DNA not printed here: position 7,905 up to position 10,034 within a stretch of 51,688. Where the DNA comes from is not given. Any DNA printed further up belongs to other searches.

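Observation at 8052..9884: Complete TIM-barrel domain nested inside the catalytic domain of a Trm5-type tRNA methyltransferase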

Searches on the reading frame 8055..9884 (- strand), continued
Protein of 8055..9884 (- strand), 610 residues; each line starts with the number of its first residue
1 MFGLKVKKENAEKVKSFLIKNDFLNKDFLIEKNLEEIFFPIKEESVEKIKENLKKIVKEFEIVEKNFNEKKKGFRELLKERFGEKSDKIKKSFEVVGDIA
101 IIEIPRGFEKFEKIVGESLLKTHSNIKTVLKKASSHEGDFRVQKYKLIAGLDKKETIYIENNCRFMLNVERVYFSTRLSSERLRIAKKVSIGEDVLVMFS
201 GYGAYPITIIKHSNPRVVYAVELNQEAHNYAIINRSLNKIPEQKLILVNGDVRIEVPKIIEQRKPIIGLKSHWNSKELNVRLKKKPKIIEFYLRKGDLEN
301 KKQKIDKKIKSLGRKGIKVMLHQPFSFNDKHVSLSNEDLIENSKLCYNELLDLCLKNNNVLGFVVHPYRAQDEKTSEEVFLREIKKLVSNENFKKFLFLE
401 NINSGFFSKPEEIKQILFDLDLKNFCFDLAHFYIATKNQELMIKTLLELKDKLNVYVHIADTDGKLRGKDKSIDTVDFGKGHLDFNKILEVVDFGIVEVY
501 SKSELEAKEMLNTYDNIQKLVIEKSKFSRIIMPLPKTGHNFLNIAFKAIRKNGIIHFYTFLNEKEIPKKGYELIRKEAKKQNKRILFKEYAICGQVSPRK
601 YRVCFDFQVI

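Call 81: find_encoding_contigs(protein=P0090, flank=6000, max_places=1)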
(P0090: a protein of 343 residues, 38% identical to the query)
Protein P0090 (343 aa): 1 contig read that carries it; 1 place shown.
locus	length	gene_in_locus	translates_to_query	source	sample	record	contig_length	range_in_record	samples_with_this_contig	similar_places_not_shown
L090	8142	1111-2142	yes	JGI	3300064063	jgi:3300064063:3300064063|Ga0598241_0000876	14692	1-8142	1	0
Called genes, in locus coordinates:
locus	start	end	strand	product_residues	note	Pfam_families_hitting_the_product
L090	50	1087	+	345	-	PF00752:XPG_N, PF00867:XPG_I, PF01367:5_3_exonuc (weak)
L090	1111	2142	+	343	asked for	PF18093:Trm5_N, PF25133:TYW2_N_2, PF02475:TRM5-TYW2_MTfase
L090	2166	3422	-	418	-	-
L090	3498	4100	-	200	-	-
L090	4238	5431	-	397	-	PF16450:Prot_ATP_ID_OB_C, PF00004:AAA, PF17862:AAA_lid_3 (weak)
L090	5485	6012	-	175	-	-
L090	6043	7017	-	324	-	PF02547:Queuosine_synth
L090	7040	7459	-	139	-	-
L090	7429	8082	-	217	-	-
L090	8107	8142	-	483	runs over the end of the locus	PF22053:DUF6938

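Call 82: find_encoding_contigs(protein=P0019, flank=6000, max_places=1)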
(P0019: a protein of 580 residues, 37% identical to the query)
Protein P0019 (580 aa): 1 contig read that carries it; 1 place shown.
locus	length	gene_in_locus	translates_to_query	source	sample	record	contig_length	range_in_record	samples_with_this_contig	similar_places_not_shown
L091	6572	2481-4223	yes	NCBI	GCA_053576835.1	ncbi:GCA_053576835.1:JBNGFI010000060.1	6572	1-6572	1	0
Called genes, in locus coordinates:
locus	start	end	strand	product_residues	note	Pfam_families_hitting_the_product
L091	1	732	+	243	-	?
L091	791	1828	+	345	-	PF00752:XPG_N, PF00867:XPG_I, PF01367:5_3_exonuc (weak)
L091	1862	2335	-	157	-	-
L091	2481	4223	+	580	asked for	PF18093:Trm5_N (weak), PF25133:TYW2_N_2, PF02475:TRM5-TYW2_MTfase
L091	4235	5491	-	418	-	-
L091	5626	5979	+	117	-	-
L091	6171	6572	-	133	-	PF00004:AAA, PF17862:AAA_lid_3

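Call 96: find_homologous_proteins(query=L043:6283-7038:+, max_evalue=1e-10)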
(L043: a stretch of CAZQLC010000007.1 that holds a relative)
Query L043:6283-7038:+ (252 aa): 515 proteins with E <= 1e-10 among 1518 candidates; the best 120 are listed.
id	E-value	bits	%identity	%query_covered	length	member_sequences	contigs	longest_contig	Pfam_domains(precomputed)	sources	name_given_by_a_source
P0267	1.5e-164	564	100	100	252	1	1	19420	PF01261.31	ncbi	-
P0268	2.0e-144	498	87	100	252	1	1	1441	PF01261.31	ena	-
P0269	2.8e-143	494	87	100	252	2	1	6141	PF01261.31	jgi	jgi:sugar phosphate isomerase/epimerase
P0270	3.5e-140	484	85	95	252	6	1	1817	PF01261.31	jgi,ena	-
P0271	3.2e-138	478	83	100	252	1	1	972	PF01261.31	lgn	-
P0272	1.4e-134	466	81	95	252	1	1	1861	PF01261.31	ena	-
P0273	1.5e-131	456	78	95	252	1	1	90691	PF01261.31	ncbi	-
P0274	8.3e-131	453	79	100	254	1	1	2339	PF01261.31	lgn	-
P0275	1.0e-130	453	79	100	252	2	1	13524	PF01261.31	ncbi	-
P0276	5.2e-130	451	77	100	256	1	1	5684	PF01261.31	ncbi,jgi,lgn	-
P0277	1.4e-129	449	79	100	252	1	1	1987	PF01261.31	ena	-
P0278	3.7e-129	448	77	100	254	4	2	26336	PF01261.31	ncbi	ncbi:MAG: sugar phosphate isomerase/epimerase family protein [Candidatus Nanoarchaeia archaeon]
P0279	2.6e-127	442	76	100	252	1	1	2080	PF01261.31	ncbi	-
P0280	1.3e-124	433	73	100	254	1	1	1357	PF01261.31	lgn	-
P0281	2.5e-123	429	73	95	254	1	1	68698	PF01261.31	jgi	jgi:sugar phosphate isomerase/epimerase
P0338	2.4e-112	393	63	100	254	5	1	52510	PF01261.31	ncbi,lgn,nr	ncbi:MAG: sugar phosphate isomerase/epimerase [Archaeoglobus sp.]|nr:sugar phosphate isomerase/epime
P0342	5.1e-112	392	64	100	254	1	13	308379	PF01261.31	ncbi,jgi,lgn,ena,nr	ncbi:sugar phosphate isomerase/epimerase [Acidilobus sp. SCGC AC-742_E15]|jgi:sugar phosphate isomer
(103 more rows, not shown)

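Call 97: search_protein_families(library=ncbifam, proteins=[P0267, P0342, P0338], max_evalue=0.01)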
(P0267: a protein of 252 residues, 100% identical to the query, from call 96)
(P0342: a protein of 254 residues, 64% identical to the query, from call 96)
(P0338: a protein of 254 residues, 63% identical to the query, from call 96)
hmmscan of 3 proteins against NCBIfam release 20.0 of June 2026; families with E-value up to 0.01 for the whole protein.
P0267 (252 aa): 10 families
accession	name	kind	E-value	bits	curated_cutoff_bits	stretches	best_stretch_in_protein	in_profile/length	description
NF041277.1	coba_remo_CbiR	equivalog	8e-21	74.7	105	1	12-236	13-238/249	cobamide remodeling phosphodiesterase CbiR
NF041099.2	keto_glucon_epim_IolO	equivalog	7.2e-16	58.3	300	1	11-237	21-251/269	5-keto-L-gluconate epimerase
NF009688.0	PRK13209.1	subfamily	1.6e-13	50.3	317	1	13-237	23-259/286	L-ribulose-5-phosphate 3-epimerase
NF007360.0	PRK09856.1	equivalog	7.9e-11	42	305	1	24-234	26-250/276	fructoselysine 3-epimerase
TIGR00542.1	hxl6Piso_put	equivalog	9.3e-11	41.6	272.15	1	66-242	79-259/279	L-ribulose-5-phosphate 3-epimerase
NF009689.0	PRK13210.1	subfamily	2.1e-10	40.2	200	1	22-237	28-261/286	L-ribulose-5-phosphate 3-epimerase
NF051856.1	PsicseEpim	equivalog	7e-10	39.2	300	1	12-234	17-247/287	D-psicose 3-epimerase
TIGR03234.1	OH-pyruv-isom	equivalog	2.6e-06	26.9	353.45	1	74-233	81-241/254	hydroxypyruvate isomerase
TIGR04379.1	myo_inos_iolE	equivalog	0.00027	20.6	290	1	111-195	124-211/290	myo-inosose-2 dehydratase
TIGR00587.1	nfo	subfamily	0.00096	18.5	129.65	0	52-223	56-250/279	deoxyribonuclease IV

P0342 (254 aa): 10 families
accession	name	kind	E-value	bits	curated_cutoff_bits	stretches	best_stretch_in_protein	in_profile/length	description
NF041277.1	coba_remo_CbiR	equivalog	2.2e-19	69.9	105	1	24-236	24-238/249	cobamide remodeling phosphodiesterase CbiR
NF041099.2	keto_glucon_epim_IolO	equivalog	1.9e-15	56.9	300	1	11-234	21-248/269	5-keto-L-gluconate epimerase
NF007360.0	PRK09856.1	equivalog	2.1e-15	57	305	1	43-234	48-250/276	fructoselysine 3-epimerase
NF051856.1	PsicseEpim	equivalog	4.3e-10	39.9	300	1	66-234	72-247/287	D-psicose 3-epimerase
TIGR00542.1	hxl6Piso_put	equivalog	4.3e-10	39.4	272.15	1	25-237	30-254/279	L-ribulose-5-phosphate 3-epimerase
NF009688.0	PRK13209.1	subfamily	1e-09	37.8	317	1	12-236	22-258/286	L-ribulose-5-phosphate 3-epimerase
NF009689.0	PRK13210.1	subfamily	1.2e-09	37.7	200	1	21-237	27-261/286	L-ribulose-5-phosphate 3-epimerase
TIGR03234.1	OH-pyruv-isom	equivalog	1e-07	31.6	353.45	1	93-232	96-240/254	hydroxypyruvate isomerase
TIGR04379.1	myo_inos_iolE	equivalog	1.8e-07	31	290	1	119-196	132-212/290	myo-inosose-2 dehydratase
TIGR00587.1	nfo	subfamily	6e-05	22.4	129.65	1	38-139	42-144/279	deoxyribonuclease IV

P0338 (254 aa): 11 families
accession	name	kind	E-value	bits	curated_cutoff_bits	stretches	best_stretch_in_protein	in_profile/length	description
NF041277.1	coba_remo_CbiR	equivalog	6.7e-22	78.2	105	1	25-236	25-238/249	cobamide remodeling phosphodiesterase CbiR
NF007360.0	PRK09856.1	equivalog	1.8e-14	53.9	305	1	24-234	26-250/276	fructoselysine 3-epimerase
NF041099.2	keto_glucon_epim_IolO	equivalog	6.4e-14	51.9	300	1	11-234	21-248/269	5-keto-L-gluconate epimerase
NF009689.0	PRK13210.1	subfamily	1.7e-11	43.8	200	1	17-237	23-261/286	L-ribulose-5-phosphate 3-epimerase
NF009688.0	PRK13209.1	subfamily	2e-11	43.5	317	1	12-236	22-258/286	L-ribulose-5-phosphate 3-epimerase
TIGR00542.1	hxl6Piso_put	equivalog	6.6e-11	42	272.15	1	65-237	78-254/279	L-ribulose-5-phosphate 3-epimerase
NF051856.1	PsicseEpim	equivalog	1.6e-09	38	300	1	17-235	22-248/287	D-psicose 3-epimerase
TIGR04379.1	myo_inos_iolE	equivalog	5.5e-08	32.7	290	1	112-195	125-211/290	myo-inosose-2 dehydratase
TIGR03234.1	OH-pyruv-isom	equivalog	3e-07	30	353.45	1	94-232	97-240/254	hydroxypyruvate isomerase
TIGR00587.1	nfo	subfamily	8.2e-06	25.3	129.65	1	46-223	50-250/279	deoxyribonuclease IV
NF002198.0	PRK01060.1-3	equivalog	0.00023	20.9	244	1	22-221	20-226/253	deoxyribonuclease IV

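Call 98: search_solved_structures(query=P0267, max_evalue=0.001)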
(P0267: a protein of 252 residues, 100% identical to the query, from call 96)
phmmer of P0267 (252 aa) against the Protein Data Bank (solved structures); distinct sequences matched with E-value up to 0.001: 14.
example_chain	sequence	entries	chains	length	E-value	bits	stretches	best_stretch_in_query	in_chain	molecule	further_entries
3wqo_A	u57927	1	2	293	1.2e-15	61.2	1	14-248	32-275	Uncharacterized protein MJ1311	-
4pgl_A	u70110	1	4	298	6.6e-08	35.8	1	105-236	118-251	D-tagatose 3-epimerase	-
4q7i_A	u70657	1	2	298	2.6e-06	30.5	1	106-236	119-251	D-tagatose 3-epimerase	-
2ou4_A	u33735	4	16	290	6.9e-06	29.2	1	107-236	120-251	D-tagatose 3-epimerase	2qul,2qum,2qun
4xsl_A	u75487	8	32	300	7e-06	29.1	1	107-236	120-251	D-tagatose 3-epimerase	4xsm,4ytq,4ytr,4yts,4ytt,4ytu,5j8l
3ayt_A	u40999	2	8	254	1.5e-05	28.1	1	63-233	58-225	Putative uncharacterized protein TTHB071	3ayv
8xix_A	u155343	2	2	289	4.3e-05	26.6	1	64-236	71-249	D-tagatose 3-epimerase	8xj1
8xiv_A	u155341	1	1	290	4.3e-05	26.5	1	64-236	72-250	D-tagatose 3-epimerase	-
7cj9_A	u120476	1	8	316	6.4e-05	26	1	18-236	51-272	Epimerase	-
4pfh_A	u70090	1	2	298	7.7e-05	25.7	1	104-236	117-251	D-tagatose 3-epimerase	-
7cj4_A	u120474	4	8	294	0.00013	25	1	19-236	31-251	Epimerase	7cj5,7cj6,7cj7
7cj8_A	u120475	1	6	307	0.00015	24.7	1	19-236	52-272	Epimerase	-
2x7v_A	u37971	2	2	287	0.00016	24.7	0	37-161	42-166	PROBABLE ENDONUCLEASE 4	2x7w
4hno_A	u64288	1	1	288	0.00022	24.2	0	37-161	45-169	Probable endonuclease 4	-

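Call 100: find_encoding_contigs(protein=P0037, flank=6000, max_places=1)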
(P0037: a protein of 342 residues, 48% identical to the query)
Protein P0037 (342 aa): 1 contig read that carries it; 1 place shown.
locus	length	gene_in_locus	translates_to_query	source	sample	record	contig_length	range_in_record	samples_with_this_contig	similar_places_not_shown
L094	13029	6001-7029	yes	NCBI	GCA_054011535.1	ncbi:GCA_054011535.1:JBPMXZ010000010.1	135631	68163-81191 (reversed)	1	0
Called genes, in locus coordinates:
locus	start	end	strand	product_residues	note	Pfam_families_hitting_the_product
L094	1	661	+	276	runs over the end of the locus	PF01944:SpoIIM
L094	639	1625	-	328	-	PF02002:TFIIE_alpha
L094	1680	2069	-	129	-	PF01870:Hjc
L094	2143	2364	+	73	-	PF00808:CBFD_NFYB_HMF, PF00125:Histone (weak)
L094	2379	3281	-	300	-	PF23023:Anti-Pycsar_Apyc1, PF00753:Lactamase_B, PF13691:Lactamase_B_4 (faint), PF12706:Lactamase_B_2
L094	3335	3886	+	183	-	PF02778:tRNA_int_endo_N, PF01974:tRNA_int_endo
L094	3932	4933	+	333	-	-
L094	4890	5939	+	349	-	PF00752:XPG_N, PF00867:XPG_I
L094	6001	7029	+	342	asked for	PF18093:Trm5_N (weak), PF25133:TYW2_N_2, PF02475:TRM5-TYW2_MTfase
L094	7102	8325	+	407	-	PF02355:SecD_SecF_C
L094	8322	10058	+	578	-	PF17820:PDZ_6 (faint), PF00873:ACR_tran (weak), PF02355:SecD_SecF_C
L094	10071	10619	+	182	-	PF02224:Cytidylate_kin (weak), PF13189:Cytidylate_kin2, PF13207:AAA_17, PF13238:AAA_18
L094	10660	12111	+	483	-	PF05175:MTS, PF06325:PrmA (weak), PF01035:DNA_binding_1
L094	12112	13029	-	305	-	PF08271:Zn_Ribbon_TF, PF00382:TFIIB, PF04545:Sigma70_r4 (faint), PF00382:TFIIB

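Call 105: search_protein_families(library=padloc, proteins=[window:8055-9884:-, P0267], max_evalue=0.01)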
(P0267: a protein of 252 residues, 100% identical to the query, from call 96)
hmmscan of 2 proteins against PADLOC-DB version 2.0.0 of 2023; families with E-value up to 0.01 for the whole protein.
window:8055-9884:- (610 aa): 0 families

P0267 (252 aa): 0 families
